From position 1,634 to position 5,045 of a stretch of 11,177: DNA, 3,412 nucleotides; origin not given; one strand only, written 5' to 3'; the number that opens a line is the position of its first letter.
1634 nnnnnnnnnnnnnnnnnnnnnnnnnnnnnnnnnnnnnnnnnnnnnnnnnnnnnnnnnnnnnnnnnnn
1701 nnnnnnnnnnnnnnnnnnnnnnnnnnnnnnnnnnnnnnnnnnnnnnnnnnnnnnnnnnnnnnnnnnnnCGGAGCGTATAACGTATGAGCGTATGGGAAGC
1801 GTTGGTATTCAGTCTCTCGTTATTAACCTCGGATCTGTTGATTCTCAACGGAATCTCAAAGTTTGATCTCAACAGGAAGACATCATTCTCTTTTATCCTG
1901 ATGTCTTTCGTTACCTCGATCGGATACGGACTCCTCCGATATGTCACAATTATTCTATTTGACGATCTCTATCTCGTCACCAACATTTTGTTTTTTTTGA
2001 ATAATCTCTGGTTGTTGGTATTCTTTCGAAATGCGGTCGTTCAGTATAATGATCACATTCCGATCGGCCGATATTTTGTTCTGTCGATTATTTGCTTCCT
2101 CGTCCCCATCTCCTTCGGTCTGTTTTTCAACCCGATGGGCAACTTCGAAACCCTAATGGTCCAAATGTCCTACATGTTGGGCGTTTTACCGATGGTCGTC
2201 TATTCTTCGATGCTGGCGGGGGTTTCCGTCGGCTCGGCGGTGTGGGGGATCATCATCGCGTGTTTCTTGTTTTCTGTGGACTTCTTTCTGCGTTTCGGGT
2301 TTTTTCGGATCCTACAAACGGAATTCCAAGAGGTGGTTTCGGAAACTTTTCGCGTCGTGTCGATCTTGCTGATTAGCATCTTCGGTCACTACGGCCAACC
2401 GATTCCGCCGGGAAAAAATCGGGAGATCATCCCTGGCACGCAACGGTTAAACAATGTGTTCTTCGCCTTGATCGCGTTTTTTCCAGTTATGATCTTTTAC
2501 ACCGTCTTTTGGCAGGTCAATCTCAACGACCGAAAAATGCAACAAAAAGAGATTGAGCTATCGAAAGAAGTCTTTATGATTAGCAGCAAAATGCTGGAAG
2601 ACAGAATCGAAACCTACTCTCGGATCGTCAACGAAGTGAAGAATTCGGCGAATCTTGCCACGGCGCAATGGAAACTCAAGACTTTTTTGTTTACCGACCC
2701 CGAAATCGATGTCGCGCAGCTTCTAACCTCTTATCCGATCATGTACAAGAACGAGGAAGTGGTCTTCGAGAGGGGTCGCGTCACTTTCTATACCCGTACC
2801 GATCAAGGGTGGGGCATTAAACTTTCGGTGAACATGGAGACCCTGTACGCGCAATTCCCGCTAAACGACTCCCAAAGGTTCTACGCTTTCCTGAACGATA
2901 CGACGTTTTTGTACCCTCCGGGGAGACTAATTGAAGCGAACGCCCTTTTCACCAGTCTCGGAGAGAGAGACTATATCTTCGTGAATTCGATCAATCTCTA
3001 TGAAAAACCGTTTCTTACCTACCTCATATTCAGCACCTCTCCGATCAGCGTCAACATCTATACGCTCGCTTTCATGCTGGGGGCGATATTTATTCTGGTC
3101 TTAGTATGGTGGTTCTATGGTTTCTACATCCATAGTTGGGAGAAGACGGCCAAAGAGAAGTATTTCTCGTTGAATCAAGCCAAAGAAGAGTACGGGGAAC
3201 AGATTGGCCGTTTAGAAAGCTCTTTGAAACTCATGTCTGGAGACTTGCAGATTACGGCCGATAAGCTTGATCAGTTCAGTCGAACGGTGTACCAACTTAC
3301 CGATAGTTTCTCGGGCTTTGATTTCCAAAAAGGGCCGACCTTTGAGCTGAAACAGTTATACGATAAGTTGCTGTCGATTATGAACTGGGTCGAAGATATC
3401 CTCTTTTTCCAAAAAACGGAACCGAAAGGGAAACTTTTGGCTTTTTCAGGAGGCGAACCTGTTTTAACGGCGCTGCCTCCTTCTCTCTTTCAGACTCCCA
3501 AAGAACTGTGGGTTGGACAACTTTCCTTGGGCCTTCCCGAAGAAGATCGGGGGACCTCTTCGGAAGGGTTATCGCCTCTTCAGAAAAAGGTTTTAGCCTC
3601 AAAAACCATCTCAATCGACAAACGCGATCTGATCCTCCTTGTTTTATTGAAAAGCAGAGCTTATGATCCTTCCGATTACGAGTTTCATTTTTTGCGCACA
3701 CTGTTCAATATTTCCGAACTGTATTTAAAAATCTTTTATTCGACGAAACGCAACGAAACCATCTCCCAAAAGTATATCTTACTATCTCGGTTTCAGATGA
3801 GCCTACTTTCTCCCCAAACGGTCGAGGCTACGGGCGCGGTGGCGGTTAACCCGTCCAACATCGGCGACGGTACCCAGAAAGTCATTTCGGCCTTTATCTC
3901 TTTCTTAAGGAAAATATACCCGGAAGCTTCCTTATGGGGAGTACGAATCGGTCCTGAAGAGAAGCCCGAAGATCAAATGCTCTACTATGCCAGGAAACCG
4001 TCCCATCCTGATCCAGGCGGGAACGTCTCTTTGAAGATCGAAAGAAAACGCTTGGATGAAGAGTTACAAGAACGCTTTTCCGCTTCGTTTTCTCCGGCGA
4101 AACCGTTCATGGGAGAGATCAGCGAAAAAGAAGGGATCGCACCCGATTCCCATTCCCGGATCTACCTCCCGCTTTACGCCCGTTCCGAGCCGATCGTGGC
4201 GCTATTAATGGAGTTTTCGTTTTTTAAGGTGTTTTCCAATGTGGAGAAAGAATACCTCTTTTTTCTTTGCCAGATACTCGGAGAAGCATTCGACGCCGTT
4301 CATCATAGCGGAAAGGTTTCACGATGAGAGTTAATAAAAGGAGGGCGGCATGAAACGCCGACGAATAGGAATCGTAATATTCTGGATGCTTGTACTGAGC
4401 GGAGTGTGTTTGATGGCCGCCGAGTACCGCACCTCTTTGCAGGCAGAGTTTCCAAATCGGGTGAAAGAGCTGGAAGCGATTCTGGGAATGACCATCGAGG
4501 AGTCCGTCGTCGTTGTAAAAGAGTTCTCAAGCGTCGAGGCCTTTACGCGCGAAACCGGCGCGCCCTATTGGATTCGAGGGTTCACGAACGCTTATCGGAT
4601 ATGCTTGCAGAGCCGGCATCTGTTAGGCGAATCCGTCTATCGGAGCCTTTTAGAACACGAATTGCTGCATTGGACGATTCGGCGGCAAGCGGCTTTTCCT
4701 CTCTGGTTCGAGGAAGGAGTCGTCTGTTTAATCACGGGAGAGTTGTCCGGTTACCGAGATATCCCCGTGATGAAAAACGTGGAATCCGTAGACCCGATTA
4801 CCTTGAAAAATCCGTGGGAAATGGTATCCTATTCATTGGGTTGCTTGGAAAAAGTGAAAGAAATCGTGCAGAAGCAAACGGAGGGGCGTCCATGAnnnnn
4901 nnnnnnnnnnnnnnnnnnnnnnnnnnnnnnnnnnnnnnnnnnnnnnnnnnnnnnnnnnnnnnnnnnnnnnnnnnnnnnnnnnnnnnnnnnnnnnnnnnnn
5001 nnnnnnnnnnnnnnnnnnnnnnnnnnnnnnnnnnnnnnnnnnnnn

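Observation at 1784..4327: Large output-less sensor-like membrane protein (multi-TM + soluble domain + TM hairpin + coiled coil + GAF-like) placed between hflKC/yigZ and a peptidase/LCP module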

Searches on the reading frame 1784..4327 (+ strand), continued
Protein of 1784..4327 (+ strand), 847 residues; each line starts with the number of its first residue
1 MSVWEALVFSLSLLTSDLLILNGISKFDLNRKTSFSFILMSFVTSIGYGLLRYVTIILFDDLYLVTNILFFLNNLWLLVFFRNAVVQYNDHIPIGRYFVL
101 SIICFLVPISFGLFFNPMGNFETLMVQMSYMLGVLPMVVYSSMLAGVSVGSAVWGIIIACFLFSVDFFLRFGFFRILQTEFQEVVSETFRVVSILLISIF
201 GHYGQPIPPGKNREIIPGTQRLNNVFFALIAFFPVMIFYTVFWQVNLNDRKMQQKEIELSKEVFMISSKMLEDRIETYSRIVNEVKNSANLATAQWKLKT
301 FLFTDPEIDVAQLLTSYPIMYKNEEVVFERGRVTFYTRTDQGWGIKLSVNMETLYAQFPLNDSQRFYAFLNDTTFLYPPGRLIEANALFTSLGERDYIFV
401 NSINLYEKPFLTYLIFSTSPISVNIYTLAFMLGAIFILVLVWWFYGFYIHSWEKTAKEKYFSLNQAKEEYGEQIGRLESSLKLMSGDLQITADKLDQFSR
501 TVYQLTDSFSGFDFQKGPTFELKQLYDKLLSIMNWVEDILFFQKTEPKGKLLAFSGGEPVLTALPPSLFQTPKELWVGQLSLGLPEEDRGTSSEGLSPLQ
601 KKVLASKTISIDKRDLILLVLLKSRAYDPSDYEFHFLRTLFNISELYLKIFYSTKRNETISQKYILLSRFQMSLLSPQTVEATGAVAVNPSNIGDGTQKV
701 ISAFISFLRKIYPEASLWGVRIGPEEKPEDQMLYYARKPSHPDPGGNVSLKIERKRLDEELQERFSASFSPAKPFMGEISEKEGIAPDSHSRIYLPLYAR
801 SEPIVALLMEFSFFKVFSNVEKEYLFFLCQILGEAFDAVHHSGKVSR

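Call 67: search_solved_structures(query=A2, max_evalue=10)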
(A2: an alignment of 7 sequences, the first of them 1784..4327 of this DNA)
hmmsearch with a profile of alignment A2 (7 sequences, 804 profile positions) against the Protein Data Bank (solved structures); distinct sequences matched with E-value up to 10: 9.
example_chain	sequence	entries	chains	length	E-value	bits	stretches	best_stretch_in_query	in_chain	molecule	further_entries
5k5a_B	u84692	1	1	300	0.11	13.9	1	511-620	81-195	ParB domain protein nuclease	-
5fiy_A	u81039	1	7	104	0.54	11.6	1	457-509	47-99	PRKC APOPTOSIS WT1 REGULATOR PROTEIN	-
5k5d_B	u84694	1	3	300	0.63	11.4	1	511-620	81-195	ParB domain protein nuclease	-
1umr_A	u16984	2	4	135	0.76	11.1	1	524-592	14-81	CONVULXIN ALPHA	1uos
7spb_E1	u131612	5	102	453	2.2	9.6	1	456-504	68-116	TraB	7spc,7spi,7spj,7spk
7okn_A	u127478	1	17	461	2.2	9.5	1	456-504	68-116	TraB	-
1eq7_A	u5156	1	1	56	2.9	9.2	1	458-501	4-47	OUTER MEMBRANE LIPOPROTEIN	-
2d3e_A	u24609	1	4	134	3.6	8.9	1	454-513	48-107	General control protein GCN4 and Tropomyosin 1 alpha chain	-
1ic2_A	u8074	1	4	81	7.6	7.8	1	457-509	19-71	TROPOMYOSIN ALPHA CHAIN, SKELETAL MUSCLE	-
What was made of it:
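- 3125..3256 (+): X residues 448-491: cytoplasmic helical (coiled-coil-like) linker continuous with TM9. Only weak tropomyosin, GCN4 and Lpp-type hits (call 67).
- On GAF domain (Pfam PF01590, PF13185, PF13492): The PDB profile search gives no GAF hit (call 67).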

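Call 73: fold_search(model_id=the predicted structure, library=pdb)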
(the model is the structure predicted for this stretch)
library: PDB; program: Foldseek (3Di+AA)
matches with E <= 10: 726; with E <= 0.001: 72
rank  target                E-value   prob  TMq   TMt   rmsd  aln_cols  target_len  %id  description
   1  6x88_A                1.5e-06  1.00  0.17  0.34  14.5       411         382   10  PDE6 chicken GAF domain (released 2020-11-04)
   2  7jsn_B                4.6e-06  1.00  0.17  0.17  14.7       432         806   11  Structure of the Visual Signaling Complex between Transducin and Phosphodiesterase 6 (released 2020-10-21)
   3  8ulg_B                9.3e-06  1.00  0.17  0.17  14.8       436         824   10  Cryo-EM structure of bovine phosphodiesterase 6 bound to IBMX (released 2024-01-17)
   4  9cxi_B                1.3e-05  1.00  0.16  0.18  15.0       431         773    8  Structure of PDE6C in complex with the rod inhibitory p gamma subunit in the absence of added cGMP (released 2024-12-18)
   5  9cxh_B                1.4e-05  1.00  0.16  0.17  15.0       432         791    7  Structure of PDE6C in complex with the rod inhibitory p gamma subunit in the presence of cGMP (released 2024-12-18)
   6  9cxi_A                1.4e-05  1.00  0.16  0.18  14.7       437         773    8  Structure of PDE6C in complex with the rod inhibitory p gamma subunit in the absence of added cGMP (released 2024-12-18)
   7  9cxh_A                2.1e-05  1.00  0.17  0.18  16.1       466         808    9  Structure of PDE6C in complex with the rod inhibitory p gamma subunit in the presence of cGMP (released 2024-12-18)
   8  9cxg_A                2.6e-05  1.00  0.16  0.17  15.2       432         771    9  Structure of PDE6C in complex with inhibitory cone p gamma in the presence of cGMP (released 2024-12-18)
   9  9cxg_B                2.6e-05  1.00  0.16  0.17  14.8       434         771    9  Structure of PDE6C in complex with inhibitory cone p gamma in the presence of cGMP (released 2024-12-18)
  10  8ugb_B                3.5e-05  1.00  0.16  0.17  15.3       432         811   11  Cryo-EM structure of bovine phosphodiesterase 6 bound to udenafil (released 2024-01-17)
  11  9a0l_A                5.6e-05  1.00  0.14  0.25  15.8       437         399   13  Integrative structure of Apo-GAFab (released 2022-06-10)
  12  8ugs_B                6.4e-05  1.00  0.16  0.17  14.7       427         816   12  Cryo-EM structure of bovine phosphodiesterase 6 bound to cGMP (released 2024-01-17)
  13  9irk_A                6.4e-05  1.00  0.19  0.26  44.1       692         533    9  Cryo-EM structure of PhyB(Y276H,1-908)-PIF6beta complex (released 2025-06-04)
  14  3c2w_D                7.3e-05  1.00  0.16  0.24  37.6       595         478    9  Crystal structure of the photosensory core domain of P. aeruginosa bacteriophytochrome PaBphP in the Pfr state (released 2008-09-23)
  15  8ulg_A                9.5e-05  1.00  0.16  0.16  17.8       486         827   11  Cryo-EM structure of bovine phosphodiesterase 6 bound to IBMX (released 2024-01-17)
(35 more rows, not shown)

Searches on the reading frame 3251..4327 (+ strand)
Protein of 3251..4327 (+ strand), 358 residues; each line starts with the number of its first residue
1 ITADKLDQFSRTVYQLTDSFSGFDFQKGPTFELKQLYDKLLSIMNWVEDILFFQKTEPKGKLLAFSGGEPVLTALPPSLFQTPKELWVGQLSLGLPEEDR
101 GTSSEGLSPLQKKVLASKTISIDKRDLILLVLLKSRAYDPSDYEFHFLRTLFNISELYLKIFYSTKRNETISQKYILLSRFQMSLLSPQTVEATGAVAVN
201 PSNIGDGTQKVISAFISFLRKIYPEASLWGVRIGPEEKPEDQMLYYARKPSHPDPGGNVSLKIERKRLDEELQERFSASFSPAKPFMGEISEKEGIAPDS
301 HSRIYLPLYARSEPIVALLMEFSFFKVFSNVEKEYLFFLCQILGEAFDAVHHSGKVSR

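Call 62: predict_structure(alignment_id=A3)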
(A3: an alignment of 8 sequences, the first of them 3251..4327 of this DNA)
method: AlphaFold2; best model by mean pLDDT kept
length: 358 residues; sequences in the alignment: 8
mean_pLDDT: 74.0   pTM: 0.53
mean pLDDT of the five models: 74.0, 72.2, 70.7, 70.3, 68.9
residues with pLDDT >= 90: 30; 70-90: 215; 50-70: 81; < 50: 32
segments of 3 or more residues with pLDDT < 50: 96-103, 195-204, 278-283, 354-358
pLDDT, mean of each block of 10 residues (from residue 1): 68 71 78 90 88 82 88 80 74 57 59 78 89 88 87 88 72 81 70 45 58 87 87 75 83 53 75 55 57 69 73 74 76 80 78 45
secondary structure, 60 per line:
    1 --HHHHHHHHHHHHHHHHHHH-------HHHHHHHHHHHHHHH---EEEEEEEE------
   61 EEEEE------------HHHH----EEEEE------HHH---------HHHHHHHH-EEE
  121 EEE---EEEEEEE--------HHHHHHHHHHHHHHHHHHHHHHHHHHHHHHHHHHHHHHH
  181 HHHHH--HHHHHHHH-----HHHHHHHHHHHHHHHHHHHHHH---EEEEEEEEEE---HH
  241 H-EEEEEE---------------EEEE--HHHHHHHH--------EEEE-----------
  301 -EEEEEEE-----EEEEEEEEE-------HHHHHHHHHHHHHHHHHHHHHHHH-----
elements in order: H3-21 H29-43 E47-54 E61-65 H78-81 E86-90 H109-116 E118-123 E127-133 H142-185 H188-195 H201-222 E226-235 E243-248 E264-267 H270-277 E286-289 E302-308 E314-322 H330-353
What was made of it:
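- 3257..3808 (+): X residues 492-675: GAF-like module A plus the long connecting helix. It contains a lineage-specific, low-confidence insert at about 575-600. The C-terminal AF2 model is consistent across its five models, pLDDT 69-74 (call 62).
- On GAF domain (Pfam PF01590, PF13185, PF13492): The AF2 C-terminal model has pLDDT 74 (call 62).
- The C-terminal model has pLDDT 74 with five concordant models (call 62).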

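Call 64: fold_search(model_id=the predicted structure, library=pdb)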
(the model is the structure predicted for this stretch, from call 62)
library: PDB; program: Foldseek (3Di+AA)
matches with E <= 10: 1340; with E <= 0.001: 225
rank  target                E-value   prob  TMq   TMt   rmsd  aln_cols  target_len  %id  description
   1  9cxh_B                7.3e-09  1.00  0.44  0.24  10.1       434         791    9  Structure of PDE6C in complex with the rod inhibitory p gamma subunit in the presence of cGMP (released 2024-12-18)
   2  9cxg_B                2.2e-08  1.00  0.43  0.25   9.6       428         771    9  Structure of PDE6C in complex with inhibitory cone p gamma in the presence of cGMP (released 2024-12-18)
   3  9cxi_A                2.3e-08  1.00  0.44  0.24  10.3       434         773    9  Structure of PDE6C in complex with the rod inhibitory p gamma subunit in the absence of added cGMP (released 2024-12-18)
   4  6x88_A                2.7e-08  1.00  0.45  0.43  10.5       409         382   10  PDE6 chicken GAF domain (released 2020-11-04)
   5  9cxi_B                4.5e-08  1.00  0.45  0.25   9.7       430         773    9  Structure of PDE6C in complex with the rod inhibitory p gamma subunit in the absence of added cGMP (released 2024-12-18)
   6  9cxh_A                7.8e-08  1.00  0.44  0.23  10.5       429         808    8  Structure of PDE6C in complex with the rod inhibitory p gamma subunit in the presence of cGMP (released 2024-12-18)
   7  7jsn_B                9.8e-08  1.00  0.42  0.23  10.1       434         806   12  Structure of the Visual Signaling Complex between Transducin and Phosphodiesterase 6 (released 2020-10-21)
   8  9cxg_A                1.1e-07  1.00  0.41  0.23  10.9       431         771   10  Structure of PDE6C in complex with inhibitory cone p gamma in the presence of cGMP (released 2024-12-18)
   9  8ugb_B                2.0e-07  1.00  0.41  0.22   9.9       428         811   11  Cryo-EM structure of bovine phosphodiesterase 6 bound to udenafil (released 2024-01-17)
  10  8ugs_B                2.2e-07  1.00  0.42  0.22  10.6       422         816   12  Cryo-EM structure of bovine phosphodiesterase 6 bound to cGMP (released 2024-01-17)
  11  6mzb_A                2.4e-07  1.00  0.45  0.24   9.8       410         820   10  Cryo-EM structure of phosphodiesterase 6 (released 2019-03-06)
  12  8ulg_B                2.4e-07  1.00  0.42  0.23   9.7       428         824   12  Cryo-EM structure of bovine phosphodiesterase 6 bound to IBMX (released 2024-01-17)
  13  3ibj_A                3.9e-07  1.00  0.45  0.28   9.6       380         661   13  X-ray structure of PDE2A (released 2009-10-27)
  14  8ufi_B                3.9e-07  1.00  0.42  0.23  10.7       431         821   12  Cryo-EM structure of bovine phosphodiesterase 6 (released 2024-01-17)
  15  8w26                  5.4e-07  1.00  0.53  0.51   7.8       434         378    8  X-ray crystal structure of the GAF-PHY domains of SyB-Cph1 (released 2024-05-22)
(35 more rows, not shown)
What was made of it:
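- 3257..3808 (+): Foldseek hits tandem GAFs of PDE6, PDE2A and PDE5A and phytochrome GAF-PHY at E 7e-9 to 1e-6 (call 64).
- On GAF domain (Pfam PF01590, PF13185, PF13492): Its top 50 Foldseek hits are all GAF-A/B or GAF-PHY proteins, E 7e-9 to 5e-6 (call 64).
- Foldseek gives 225 hits at E<=1e-3, and its top 50 are all tandem GAF or GAF-PHY proteins, best E 7e-9 (call 64).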

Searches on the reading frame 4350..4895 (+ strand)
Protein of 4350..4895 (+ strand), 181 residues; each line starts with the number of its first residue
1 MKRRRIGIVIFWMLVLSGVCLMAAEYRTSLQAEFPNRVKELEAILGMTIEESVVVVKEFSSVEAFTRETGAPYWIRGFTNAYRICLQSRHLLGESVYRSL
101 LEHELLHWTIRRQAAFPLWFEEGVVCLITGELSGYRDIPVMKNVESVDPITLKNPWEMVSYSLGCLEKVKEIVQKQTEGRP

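Call 3: search_protein_families(library=pfam, proteins=[window:4350-4895:+], max_evalue=1)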
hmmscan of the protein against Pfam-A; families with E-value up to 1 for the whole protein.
window:4350-4895:+ (181 aa): 1 family
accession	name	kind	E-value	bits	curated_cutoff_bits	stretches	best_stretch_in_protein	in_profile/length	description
PF24721.1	HAB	-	0.058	14.2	27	0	80-122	33-73/81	Half a barrel family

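Call 4: search_protein_families(library=ncbifam, proteins=[window:4350-4895:+], max_evalue=1)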
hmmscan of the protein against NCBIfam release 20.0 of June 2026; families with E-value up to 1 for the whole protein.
window:4350-4895:+ (181 aa): 0 families

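Call 18: search_solved_structures(query=window:4350-4895:+, max_evalue=10)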
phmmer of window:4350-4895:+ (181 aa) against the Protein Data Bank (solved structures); distinct sequences matched with E-value up to 10: 0.

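Call 32: find_homologous_proteins(query=window:4350-4895:+, max_evalue=0.001)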
Query window:4350-4895:+ (181 aa): 7 proteins with E <= 0.001 among 86 candidates.
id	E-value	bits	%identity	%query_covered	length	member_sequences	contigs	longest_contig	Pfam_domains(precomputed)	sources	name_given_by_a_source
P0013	4.5e-115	400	99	100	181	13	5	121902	-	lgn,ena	-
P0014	1.8e-89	316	78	100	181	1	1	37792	-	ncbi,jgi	-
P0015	4.7e-88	312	73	100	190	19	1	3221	-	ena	-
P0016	8.7e-60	220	64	85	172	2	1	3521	-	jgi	jgi:hypothetical protein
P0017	6.4e-50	187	54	86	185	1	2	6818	-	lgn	-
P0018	9.1e-35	138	42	91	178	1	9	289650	-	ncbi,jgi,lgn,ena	-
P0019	4.3e-20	90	48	52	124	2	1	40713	-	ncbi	-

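Call 68: search_solved_structures(query=A6, max_evalue=10)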
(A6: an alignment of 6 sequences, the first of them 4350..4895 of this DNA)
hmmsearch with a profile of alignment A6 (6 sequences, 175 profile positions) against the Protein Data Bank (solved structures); distinct sequences matched with E-value up to 10: 10.
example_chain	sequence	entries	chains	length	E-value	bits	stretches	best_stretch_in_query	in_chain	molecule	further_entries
3d9i_A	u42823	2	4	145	0.093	15.8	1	28-90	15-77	RNA-binding protein 16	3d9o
3d9p_A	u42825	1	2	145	0.13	15.3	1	31-90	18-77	RNA-binding protein 16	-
3d9j_A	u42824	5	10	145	0.13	15.3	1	31-90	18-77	RNA-binding protein 16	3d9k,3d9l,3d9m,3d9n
2diw_A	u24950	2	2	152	0.15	15.2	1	31-90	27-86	Putative RNA-binding protein 16 | SR-related and CTD-associated factor 8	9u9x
3jx7_A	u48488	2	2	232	0.31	14.1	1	77-147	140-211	alkylpurine DNA glycosylase AlkD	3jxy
3jxz_A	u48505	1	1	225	0.31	14.1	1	77-146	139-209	alkylpurine DNA glycosylase AlkD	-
3jy1_A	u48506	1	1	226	0.31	14.1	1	77-146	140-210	alkylpurine DNA glycosylase AlkD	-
3bvs_A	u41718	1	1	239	0.31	14.1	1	77-147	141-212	Alkylpurine DNA Glycosylase AlkD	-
5cl3_A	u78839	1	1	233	0.31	14.1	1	77-147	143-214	AlkD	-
5cl4_A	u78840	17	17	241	0.31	14.1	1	77-147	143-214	AlkD | DNA-7-methylguanine glycosylase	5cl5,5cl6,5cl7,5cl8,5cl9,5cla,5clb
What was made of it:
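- On Zincin metallopeptidase (for the partner p181): No PDB sequence hit (calls 18, 68).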

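Call 88: search_protein_families(library=pfam, alignment_id=A6, max_evalue=10)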
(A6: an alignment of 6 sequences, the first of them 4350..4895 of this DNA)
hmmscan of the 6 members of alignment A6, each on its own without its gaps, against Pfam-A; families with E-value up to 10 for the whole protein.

A. member 1, window:4350-4895:+ (181 aa): 1 family
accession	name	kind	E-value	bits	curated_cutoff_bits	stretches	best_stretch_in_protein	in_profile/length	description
PF24721.1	HAB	-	0.058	14.2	27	0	80-122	33-73/81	Half a barrel family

B. families by the number of members that match (of 6 scanned): 5 families
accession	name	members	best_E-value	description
PF15639.11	Tox-MPTase3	2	0.027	Metallopeptidase toxin 3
PF24721.1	HAB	1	0.058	Half a barrel family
PF03662.20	Glyco_hydro_79n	1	0.15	Glycosyl hydrolase family 79, N-terminal domain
PF18818.7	MPTase-PolyVal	1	0.17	Zincin-like metallopeptidase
PF06945.18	DUF1289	1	0.19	Protein of unknown function (DUF1289)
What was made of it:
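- On Zincin metallopeptidase (for the partner p181): Only sub-threshold hits: Tox-MPTase3 at E 0.027 in 2 of 6 members and MPTase-PolyVal at E 0.17 (call 88).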
